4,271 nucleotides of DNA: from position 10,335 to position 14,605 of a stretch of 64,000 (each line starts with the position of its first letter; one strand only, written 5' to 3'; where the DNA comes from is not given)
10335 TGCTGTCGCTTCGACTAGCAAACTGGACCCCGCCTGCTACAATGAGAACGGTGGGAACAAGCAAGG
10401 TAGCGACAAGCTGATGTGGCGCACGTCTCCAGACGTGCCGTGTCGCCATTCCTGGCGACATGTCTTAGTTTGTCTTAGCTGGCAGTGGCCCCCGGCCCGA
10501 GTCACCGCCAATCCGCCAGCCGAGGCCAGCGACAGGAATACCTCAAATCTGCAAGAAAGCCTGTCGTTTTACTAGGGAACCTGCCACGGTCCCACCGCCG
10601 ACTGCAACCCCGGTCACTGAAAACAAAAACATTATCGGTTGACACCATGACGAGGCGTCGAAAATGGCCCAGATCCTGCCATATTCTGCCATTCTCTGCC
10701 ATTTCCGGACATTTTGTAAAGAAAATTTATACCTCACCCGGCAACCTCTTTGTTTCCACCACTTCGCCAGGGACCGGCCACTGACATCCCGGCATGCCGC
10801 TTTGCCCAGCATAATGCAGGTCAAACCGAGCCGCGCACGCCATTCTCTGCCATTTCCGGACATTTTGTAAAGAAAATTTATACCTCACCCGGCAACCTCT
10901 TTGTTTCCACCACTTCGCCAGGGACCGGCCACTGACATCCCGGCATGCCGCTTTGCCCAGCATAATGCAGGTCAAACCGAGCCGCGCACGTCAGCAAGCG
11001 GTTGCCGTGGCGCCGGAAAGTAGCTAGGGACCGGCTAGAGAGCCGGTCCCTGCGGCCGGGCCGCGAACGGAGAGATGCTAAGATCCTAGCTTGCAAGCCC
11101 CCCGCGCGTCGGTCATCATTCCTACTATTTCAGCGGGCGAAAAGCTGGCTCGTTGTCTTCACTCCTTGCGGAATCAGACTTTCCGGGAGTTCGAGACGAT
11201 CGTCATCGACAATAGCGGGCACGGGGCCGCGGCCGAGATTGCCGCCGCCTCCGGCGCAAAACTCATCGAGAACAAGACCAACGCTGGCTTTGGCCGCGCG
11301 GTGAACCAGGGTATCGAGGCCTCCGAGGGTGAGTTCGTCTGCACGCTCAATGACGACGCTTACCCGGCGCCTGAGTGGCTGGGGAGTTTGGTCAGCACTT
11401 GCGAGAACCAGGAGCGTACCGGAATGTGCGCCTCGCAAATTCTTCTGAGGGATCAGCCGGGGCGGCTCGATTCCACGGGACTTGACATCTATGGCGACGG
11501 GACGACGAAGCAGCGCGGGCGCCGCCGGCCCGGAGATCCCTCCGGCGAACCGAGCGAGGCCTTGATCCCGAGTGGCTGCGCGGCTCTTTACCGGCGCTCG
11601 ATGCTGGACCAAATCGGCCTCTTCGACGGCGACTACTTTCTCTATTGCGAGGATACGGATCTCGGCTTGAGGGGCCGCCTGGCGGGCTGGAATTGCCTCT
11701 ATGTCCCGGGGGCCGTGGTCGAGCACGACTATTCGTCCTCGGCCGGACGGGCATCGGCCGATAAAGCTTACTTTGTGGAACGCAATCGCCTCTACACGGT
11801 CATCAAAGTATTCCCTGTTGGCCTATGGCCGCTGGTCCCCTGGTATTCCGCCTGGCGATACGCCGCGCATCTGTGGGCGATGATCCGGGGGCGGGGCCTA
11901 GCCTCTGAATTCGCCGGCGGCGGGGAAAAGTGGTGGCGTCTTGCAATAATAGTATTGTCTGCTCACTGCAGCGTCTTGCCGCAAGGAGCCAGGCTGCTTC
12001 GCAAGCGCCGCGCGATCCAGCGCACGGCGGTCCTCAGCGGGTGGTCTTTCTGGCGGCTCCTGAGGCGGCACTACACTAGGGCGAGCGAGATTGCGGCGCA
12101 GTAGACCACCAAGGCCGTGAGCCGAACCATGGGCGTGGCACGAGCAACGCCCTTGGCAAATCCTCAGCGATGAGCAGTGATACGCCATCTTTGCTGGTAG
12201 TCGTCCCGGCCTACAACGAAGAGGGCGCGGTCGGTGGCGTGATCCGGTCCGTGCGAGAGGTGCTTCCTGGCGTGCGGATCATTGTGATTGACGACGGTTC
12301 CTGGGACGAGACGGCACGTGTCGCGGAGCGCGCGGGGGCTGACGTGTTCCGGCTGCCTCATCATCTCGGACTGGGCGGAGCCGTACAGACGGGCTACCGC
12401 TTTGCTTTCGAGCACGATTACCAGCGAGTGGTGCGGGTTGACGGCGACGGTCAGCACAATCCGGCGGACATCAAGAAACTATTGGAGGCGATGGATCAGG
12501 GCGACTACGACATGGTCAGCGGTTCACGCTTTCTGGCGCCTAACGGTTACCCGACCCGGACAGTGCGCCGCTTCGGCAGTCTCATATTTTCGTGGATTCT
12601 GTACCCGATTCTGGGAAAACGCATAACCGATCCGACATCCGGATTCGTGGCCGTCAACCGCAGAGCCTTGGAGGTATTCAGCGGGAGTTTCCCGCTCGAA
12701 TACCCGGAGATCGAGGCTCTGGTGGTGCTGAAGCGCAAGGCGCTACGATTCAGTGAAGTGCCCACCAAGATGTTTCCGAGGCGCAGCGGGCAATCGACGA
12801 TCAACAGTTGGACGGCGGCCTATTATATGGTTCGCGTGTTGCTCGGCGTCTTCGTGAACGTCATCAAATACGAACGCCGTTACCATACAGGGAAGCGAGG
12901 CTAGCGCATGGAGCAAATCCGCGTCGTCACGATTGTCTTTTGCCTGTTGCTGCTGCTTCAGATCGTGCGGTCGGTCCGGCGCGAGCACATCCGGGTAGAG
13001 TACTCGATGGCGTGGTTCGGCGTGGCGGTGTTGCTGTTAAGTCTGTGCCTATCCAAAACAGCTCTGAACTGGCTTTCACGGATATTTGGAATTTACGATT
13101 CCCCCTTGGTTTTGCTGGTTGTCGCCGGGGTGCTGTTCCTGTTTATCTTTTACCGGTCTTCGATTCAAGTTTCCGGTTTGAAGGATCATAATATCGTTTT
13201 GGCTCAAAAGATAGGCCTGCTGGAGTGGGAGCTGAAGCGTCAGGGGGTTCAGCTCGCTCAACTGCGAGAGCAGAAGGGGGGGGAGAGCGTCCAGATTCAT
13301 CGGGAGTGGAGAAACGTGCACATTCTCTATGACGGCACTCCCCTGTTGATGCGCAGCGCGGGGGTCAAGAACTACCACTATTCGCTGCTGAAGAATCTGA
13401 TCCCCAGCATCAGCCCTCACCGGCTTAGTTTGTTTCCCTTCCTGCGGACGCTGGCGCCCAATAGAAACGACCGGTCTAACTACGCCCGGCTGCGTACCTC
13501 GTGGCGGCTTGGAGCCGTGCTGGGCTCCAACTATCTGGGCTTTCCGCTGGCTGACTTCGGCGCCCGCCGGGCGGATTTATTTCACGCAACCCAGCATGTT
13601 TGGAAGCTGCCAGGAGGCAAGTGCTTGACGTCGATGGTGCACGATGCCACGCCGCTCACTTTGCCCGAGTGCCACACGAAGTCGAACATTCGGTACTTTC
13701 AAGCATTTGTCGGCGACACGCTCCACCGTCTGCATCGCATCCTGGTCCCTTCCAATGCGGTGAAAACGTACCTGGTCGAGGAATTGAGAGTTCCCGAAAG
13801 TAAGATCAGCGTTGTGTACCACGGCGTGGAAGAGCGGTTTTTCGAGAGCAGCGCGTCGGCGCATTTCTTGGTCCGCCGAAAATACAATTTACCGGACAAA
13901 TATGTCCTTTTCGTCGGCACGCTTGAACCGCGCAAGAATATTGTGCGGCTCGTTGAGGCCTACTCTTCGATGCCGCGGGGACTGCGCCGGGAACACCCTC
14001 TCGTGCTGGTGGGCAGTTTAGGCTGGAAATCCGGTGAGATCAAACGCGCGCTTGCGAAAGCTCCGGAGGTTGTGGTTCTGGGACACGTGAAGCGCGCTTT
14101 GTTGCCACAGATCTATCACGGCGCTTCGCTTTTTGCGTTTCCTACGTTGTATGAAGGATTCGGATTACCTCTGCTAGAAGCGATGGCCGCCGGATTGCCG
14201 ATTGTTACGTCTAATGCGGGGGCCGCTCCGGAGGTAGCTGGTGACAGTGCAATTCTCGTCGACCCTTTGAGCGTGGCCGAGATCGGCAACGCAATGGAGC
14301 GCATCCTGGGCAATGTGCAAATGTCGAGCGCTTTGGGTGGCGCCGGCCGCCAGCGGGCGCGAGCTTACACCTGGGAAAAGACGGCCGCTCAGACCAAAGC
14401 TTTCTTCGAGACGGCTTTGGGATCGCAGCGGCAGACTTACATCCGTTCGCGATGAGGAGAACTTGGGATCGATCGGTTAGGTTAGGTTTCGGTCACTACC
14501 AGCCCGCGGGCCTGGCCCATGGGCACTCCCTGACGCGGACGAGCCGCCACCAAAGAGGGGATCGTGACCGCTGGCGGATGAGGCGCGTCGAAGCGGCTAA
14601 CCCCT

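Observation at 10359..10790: Unannotated ~430-bp element in two diverged copies (also 18271-18693) with its own promoter and conserved RNA-like stems; best candidate for a new ncRNA or mobile non-coding family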

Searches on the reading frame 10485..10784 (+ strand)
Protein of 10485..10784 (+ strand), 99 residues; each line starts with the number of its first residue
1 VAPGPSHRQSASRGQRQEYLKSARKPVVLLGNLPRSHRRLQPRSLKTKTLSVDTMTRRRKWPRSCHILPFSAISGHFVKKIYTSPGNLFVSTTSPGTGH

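Call 56: find_homologous_proteins(query=window:10485-10784:+, max_evalue=1)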
Query window:10485-10784:+ (99 aa): 3 proteins with E <= 1 among 3 candidates.
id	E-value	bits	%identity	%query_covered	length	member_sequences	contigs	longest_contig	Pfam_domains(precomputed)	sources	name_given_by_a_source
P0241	7.3e-43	162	87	91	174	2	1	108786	-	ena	-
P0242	3.2e-37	144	82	91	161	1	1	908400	-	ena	-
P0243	2.0e-35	139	76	91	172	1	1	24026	-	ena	-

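Call 57: find_encoding_contigs(protein=P0241, flank=10000, max_places=4)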
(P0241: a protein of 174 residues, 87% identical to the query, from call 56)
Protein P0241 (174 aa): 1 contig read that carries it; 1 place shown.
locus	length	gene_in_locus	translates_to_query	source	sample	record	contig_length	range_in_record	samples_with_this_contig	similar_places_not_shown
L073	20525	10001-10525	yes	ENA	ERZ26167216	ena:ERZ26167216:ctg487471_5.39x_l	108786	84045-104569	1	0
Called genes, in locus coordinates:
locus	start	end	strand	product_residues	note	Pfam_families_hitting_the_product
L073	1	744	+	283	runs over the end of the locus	-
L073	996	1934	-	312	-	PF01370:Epimerase, PF13460:NAD_binding_10, PF16363:GDP_Man_Dehyd (weak)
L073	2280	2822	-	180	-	-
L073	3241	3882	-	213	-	PF14319:Zn_Tnp_IS91, PF04986:Y2_Tnp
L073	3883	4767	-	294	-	PF13495:Phage_int_SAM_4, PF00589:Phage_integrase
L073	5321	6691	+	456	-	-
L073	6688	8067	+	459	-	-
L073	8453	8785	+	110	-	PF14294:DUF4372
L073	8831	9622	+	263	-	PF01609:DDE_Tnp_1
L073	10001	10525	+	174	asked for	-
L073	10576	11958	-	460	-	-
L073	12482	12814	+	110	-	PF14294:DUF4372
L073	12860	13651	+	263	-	PF01609:DDE_Tnp_1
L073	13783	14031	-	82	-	-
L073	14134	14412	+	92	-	-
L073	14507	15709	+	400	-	PF01261:AP_endonuc_2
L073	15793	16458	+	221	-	PF06439:3keto-disac_hyd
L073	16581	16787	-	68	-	-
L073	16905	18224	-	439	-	PF13546:DDE_5, PF01609:DDE_Tnp_1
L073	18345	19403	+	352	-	PF01436:NHL (faint), PF17170:DUF5128 (weak)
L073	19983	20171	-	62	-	-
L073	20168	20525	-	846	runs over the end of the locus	PF22544:HYDIN_VesB_CFA65-like_Ig (faint), PF15780:ASH (faint), PF22073:Cep192_D4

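Call 58: find_encoding_contigs(protein=P0242, flank=10000, max_places=4)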
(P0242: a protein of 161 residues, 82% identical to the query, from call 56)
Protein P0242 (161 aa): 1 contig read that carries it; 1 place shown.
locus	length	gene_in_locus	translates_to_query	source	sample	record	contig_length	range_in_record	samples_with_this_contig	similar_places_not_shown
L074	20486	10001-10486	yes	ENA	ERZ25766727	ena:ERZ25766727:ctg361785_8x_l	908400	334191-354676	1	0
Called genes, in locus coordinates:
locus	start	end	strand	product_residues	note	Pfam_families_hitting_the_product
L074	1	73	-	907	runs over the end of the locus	PF00403:HMA, PF00122:E1-E2_ATPase, PF00702:Hydrolase, PF08282:Hydrolase_3 (faint)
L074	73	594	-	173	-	PF00376:MerR, PF13411:MerR_1, PF09278:MerR-DNA-bind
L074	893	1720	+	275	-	-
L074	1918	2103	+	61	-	-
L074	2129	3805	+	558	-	-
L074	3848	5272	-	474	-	PF03951:Gln-synt_N, PF00120:Gln-synt_C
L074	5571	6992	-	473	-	PF03951:Gln-synt_N, PF00120:Gln-synt_C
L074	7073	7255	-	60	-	-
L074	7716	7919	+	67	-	-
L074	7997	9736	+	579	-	PF01734:Patatin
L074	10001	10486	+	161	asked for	-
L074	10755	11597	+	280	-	PF08666:SAF, PF13144:ChapFlgA (weak), PF16976:RcpC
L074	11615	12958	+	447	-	PF00437:T2SSE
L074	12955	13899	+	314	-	PF00482:T2SSF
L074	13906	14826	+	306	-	PF00482:T2SSF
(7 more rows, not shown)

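Call 59: find_encoding_contigs(protein=P0243, flank=10000, max_places=4)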
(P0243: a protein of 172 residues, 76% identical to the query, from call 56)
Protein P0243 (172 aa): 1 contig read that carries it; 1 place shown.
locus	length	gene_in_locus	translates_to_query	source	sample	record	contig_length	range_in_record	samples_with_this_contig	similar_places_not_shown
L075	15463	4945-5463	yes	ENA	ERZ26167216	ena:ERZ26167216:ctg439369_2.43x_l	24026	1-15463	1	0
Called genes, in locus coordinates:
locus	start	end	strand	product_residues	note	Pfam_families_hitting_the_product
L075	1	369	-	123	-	?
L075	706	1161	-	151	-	PF00078:RVT_1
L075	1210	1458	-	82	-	-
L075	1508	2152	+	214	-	-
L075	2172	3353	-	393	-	-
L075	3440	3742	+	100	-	PF14224:DUF4331 (weak)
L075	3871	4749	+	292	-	PF10670:DUF4198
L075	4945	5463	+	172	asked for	-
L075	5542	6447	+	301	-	PF06439:3keto-disac_hyd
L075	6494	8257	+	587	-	PF07635:PSCyt1, PF07626:PSD3, PF07637:PSD5, PF07631:PSD4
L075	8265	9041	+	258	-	PF07631:PSD4, PF07627:PSCyt3, PF07624:PSD2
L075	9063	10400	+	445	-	PF07586:HXXSHH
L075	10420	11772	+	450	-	PF12796:Ank_2, PF00023:Ank (weak), PF12796:Ank_2, PF13637:Ank_4 (weak), PF00023:Ank, PF13857:Ank_5, PF13637:Ank_4 (weak), PF12796:Ank_2, +5 more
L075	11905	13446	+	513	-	PF07364:DUF1485, PF07171:MlrC_C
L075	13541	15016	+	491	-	PF00884:Sulfatase, PF01663:Phosphodiest (faint), PF16347:SGSH_C, PF14707:Sulfatase_C (faint)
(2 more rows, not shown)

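Call 94: search_protein_families(library=pfam, proteins=[L073:10576-11958:-])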
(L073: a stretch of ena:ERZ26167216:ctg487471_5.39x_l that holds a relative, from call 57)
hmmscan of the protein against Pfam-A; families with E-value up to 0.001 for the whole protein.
L073:10576-11958:- (460 aa): 0 families

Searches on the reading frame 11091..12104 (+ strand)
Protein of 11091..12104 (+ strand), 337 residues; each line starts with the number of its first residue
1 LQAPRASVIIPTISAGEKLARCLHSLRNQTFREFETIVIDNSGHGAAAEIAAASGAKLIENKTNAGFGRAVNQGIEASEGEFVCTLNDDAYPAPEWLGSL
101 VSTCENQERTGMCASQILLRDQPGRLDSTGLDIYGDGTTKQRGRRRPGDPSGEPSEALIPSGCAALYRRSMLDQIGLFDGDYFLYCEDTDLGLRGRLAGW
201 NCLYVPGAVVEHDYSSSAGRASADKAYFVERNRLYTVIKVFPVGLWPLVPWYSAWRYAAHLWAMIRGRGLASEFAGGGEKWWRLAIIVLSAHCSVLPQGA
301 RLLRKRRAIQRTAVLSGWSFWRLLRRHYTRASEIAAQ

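Call 12: search_protein_families(library=pfam, proteins=[window:11091-12104:+])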
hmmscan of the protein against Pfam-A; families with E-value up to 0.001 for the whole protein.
window:11091-12104:+ (337 aa): 3 families
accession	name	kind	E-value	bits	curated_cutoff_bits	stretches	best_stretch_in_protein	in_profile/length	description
PF00535.33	Glycos_transf_2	-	6.2e-25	88.5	23.3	1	7-175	1-167/168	Glycosyl transferase family 2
PF13641.12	Glyco_tranf_2_3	-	4.1e-16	60.1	27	1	4-215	1-214/230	Glycosyltransferase like family 2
PF13632.12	Glyco_trans_2_3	-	2.8e-05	24.5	27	1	155-225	67-129/198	Glycosyl transferase family group 2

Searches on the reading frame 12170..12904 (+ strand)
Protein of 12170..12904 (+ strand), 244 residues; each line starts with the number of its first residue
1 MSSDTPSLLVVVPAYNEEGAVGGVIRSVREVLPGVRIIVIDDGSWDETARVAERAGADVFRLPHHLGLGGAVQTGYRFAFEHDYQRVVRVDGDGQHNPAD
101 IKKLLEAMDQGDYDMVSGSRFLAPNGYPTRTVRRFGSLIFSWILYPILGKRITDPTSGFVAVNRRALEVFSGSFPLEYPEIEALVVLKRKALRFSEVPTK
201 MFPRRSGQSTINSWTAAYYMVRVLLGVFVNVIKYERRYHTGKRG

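Call 12: search_protein_families(library=pfam, proteins=[window:12170-12904:+])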
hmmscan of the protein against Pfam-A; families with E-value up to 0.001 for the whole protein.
window:12170-12904:+ (244 aa): 2 families
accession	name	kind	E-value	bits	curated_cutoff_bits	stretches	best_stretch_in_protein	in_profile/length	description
PF00535.33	Glycos_transf_2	-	4.4e-25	89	23.3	1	10-168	2-165/168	Glycosyl transferase family 2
PF13641.12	Glyco_tranf_2_3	-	1.5e-07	32.1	27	1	6-129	1-132/230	Glycosyltransferase like family 2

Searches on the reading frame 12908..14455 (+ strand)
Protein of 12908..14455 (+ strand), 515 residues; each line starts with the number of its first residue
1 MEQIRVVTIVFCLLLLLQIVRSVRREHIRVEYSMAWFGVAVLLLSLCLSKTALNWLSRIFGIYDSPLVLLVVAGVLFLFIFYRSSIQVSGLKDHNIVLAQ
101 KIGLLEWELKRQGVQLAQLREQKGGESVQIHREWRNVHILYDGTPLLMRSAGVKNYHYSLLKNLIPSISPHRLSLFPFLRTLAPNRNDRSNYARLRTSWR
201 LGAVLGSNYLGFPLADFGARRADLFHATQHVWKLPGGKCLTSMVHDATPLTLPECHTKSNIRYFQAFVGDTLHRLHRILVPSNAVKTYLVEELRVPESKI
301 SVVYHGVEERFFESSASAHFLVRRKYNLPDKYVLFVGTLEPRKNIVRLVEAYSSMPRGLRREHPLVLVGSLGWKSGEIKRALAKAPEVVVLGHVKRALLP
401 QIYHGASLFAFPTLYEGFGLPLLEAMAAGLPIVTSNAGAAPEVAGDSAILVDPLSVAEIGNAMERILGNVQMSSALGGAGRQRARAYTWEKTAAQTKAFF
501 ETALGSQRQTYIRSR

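Call 12: search_protein_families(library=pfam, proteins=[window:12908-14455:+])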
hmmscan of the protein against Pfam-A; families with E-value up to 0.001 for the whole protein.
window:12908-14455:+ (515 aa): 6 families
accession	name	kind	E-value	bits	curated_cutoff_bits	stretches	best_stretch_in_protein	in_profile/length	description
PF00534.26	Glycos_transf_1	-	1.8e-29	102.9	26.4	1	329-482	14-171/172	Glycosyl transferases group 1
PF13692.12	Glyco_trans_1_4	-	2e-26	93.4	27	1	331-469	2-142/142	Glycosyl transferases group 1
PF10066.14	DUF2304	-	4.3e-16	59.5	25.5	1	4-106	2-104/106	Uncharacterized conserved protein (DUF2304)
PF13439.12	Glyco_transf_4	-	6.8e-08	33.2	28.5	1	221-308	72-167/170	Glycosyltransferase Family 4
PF20706.3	GT4-conflict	-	2.3e-06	27.3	26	1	332-440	199-317/385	Family 4 Glycosyltransferase in conflict systems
PF13524.12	Glyco_trans_1_2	-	4.6e-06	27.1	25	1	361-496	13-142/144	Glycosyl transferase-like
